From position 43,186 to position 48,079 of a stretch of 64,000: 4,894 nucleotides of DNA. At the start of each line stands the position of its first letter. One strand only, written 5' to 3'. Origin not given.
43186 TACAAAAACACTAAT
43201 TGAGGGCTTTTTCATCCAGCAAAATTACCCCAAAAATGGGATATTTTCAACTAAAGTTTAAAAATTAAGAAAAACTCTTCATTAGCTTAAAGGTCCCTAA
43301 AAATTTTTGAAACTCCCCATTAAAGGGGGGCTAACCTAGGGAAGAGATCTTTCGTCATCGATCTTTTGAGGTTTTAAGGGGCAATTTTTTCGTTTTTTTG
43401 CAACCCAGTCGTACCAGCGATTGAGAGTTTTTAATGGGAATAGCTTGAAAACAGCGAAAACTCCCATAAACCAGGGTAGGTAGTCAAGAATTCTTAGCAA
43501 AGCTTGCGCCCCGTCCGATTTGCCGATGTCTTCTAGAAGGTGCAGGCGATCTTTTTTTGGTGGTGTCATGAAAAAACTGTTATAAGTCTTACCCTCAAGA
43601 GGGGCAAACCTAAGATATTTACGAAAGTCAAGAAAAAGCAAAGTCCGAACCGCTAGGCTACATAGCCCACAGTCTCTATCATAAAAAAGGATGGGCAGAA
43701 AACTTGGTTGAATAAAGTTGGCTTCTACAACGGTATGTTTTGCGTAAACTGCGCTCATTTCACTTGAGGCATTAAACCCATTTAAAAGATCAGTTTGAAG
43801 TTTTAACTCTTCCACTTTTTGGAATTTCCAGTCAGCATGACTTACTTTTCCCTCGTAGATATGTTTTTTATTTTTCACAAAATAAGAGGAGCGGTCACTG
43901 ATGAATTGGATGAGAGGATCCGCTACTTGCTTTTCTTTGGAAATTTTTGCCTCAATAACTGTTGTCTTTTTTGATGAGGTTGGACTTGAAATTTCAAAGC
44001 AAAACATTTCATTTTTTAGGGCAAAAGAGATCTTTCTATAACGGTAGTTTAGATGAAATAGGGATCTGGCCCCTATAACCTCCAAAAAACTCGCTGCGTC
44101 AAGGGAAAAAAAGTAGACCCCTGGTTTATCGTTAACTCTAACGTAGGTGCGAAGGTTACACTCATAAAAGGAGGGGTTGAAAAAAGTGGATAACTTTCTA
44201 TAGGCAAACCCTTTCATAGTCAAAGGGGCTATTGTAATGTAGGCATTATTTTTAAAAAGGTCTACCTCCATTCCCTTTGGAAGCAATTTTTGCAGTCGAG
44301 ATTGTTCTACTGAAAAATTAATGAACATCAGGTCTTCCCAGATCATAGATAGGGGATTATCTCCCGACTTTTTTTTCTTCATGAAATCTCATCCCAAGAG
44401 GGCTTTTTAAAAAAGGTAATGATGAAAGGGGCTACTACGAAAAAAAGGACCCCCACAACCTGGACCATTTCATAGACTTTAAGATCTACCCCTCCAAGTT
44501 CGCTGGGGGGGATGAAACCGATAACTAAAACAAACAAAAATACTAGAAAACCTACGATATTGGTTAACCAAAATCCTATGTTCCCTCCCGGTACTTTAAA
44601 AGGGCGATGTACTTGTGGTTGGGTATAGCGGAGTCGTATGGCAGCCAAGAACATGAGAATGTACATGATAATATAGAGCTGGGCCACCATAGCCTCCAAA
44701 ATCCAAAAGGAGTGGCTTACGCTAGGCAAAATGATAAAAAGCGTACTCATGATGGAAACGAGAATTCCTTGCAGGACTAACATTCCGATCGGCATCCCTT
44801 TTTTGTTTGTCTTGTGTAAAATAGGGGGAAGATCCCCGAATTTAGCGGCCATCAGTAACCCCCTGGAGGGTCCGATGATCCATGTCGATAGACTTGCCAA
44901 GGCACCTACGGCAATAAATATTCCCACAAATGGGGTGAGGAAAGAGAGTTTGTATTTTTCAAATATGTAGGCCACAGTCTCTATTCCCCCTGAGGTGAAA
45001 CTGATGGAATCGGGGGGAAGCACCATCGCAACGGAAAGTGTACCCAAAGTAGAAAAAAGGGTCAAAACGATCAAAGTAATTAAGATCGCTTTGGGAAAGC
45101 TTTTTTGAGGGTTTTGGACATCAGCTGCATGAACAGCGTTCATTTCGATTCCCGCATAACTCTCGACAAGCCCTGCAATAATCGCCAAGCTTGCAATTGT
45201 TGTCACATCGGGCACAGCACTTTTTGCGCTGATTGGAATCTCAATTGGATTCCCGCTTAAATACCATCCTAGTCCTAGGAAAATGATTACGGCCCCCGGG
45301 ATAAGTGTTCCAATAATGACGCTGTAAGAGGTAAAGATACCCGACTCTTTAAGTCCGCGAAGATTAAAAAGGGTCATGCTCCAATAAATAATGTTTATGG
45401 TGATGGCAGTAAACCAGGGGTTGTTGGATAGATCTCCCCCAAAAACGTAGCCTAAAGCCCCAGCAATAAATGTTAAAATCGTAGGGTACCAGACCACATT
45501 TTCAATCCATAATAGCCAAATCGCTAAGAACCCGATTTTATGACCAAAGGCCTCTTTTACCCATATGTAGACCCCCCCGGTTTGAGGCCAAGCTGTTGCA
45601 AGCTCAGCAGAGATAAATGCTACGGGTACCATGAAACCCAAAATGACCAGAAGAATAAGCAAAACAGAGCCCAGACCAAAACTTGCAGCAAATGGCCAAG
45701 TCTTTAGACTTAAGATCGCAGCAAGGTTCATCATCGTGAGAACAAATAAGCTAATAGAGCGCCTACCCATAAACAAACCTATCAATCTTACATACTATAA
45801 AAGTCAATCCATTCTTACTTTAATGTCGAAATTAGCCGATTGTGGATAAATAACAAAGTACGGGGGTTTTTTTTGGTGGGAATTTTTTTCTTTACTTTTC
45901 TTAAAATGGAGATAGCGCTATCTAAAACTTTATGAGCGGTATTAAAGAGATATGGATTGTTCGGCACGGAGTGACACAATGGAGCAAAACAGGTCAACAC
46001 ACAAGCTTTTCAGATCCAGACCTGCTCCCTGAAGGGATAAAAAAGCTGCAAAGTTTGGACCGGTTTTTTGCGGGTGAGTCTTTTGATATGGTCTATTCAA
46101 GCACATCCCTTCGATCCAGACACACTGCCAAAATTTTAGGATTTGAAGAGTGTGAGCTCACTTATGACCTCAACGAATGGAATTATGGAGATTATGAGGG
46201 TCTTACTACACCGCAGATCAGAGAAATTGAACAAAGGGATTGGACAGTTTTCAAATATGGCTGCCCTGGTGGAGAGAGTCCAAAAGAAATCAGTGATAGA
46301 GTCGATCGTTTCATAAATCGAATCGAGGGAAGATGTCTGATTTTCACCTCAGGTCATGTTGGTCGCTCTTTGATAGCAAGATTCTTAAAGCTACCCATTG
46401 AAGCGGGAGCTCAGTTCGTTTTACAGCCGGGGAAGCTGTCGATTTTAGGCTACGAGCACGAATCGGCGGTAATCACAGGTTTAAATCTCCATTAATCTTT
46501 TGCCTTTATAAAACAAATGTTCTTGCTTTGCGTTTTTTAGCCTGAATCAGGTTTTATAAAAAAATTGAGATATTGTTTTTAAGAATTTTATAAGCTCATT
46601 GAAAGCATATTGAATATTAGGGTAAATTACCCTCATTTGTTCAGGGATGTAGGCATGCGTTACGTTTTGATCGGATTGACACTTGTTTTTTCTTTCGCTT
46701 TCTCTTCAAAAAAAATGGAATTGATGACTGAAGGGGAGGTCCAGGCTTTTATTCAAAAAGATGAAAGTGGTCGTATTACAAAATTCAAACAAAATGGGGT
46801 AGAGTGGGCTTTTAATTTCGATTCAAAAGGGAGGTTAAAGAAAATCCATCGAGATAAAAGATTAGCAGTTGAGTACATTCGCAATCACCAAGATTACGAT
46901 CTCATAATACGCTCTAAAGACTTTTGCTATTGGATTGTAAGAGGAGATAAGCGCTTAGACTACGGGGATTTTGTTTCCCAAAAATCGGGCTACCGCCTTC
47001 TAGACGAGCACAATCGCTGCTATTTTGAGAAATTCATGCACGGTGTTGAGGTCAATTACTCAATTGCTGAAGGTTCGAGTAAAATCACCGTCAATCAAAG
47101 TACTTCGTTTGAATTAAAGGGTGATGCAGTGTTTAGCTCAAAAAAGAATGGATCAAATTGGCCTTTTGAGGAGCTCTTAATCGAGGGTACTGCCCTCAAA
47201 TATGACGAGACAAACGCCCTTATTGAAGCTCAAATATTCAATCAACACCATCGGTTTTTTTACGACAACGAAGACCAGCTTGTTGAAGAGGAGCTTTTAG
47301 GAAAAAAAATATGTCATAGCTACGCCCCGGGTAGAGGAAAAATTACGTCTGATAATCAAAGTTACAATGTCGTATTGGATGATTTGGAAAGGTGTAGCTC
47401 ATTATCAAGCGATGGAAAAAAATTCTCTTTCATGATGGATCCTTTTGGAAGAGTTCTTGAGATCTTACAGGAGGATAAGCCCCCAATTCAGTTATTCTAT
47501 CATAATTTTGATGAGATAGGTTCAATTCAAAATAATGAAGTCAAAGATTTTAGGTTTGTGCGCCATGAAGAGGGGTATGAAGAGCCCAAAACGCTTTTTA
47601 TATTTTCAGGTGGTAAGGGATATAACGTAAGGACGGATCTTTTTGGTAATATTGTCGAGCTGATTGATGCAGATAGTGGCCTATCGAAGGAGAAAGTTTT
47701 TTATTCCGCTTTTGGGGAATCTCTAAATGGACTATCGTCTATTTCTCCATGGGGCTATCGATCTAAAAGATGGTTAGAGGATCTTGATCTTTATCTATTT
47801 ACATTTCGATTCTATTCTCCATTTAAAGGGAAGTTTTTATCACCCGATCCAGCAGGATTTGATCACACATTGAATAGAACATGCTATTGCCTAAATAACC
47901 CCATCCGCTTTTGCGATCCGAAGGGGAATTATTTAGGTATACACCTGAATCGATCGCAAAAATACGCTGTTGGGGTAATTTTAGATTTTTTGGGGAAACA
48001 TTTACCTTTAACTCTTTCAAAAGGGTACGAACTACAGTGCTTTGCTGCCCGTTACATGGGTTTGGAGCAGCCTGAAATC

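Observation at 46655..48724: Miniature, Sec-signal-bearing Rhs polymorphic toxin with an alpha/beta-hydrolase-like C-terminal domain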

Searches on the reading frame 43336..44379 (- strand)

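Call 3: search_protein_families(library=pfam, proteins=[window:43336-44379:-], max_evalue=0.01)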
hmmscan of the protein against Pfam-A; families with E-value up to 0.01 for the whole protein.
window:43336-44379:- (347 aa): 3 families
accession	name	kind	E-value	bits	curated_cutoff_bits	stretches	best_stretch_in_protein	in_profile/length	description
PF09844.14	DUF2071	-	6.5e-43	147.3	27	1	12-206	2-197/212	Uncharacterized conserved protein (COG2071)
PF04134.17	DCC1-like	-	4.5e-12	47.7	27.8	1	231-332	1-109/113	DCC1-like thiol-disulfide oxidoreductase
PF06314.16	ADC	-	0.0046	16.9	29.8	1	14-93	20-90/238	Acetoacetate decarboxylase (ADC)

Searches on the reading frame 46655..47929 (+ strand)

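Call 9: search_protein_families(library=pfam, proteins=[window:46655-47929:+], max_evalue=10)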
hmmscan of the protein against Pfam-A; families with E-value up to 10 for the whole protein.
seq(425 aa): 1 family
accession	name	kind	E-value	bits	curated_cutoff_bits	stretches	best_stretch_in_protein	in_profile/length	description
PF05593.20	RHS_repeat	-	0.22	12.4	22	0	36-65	2-32/38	RHS Repeat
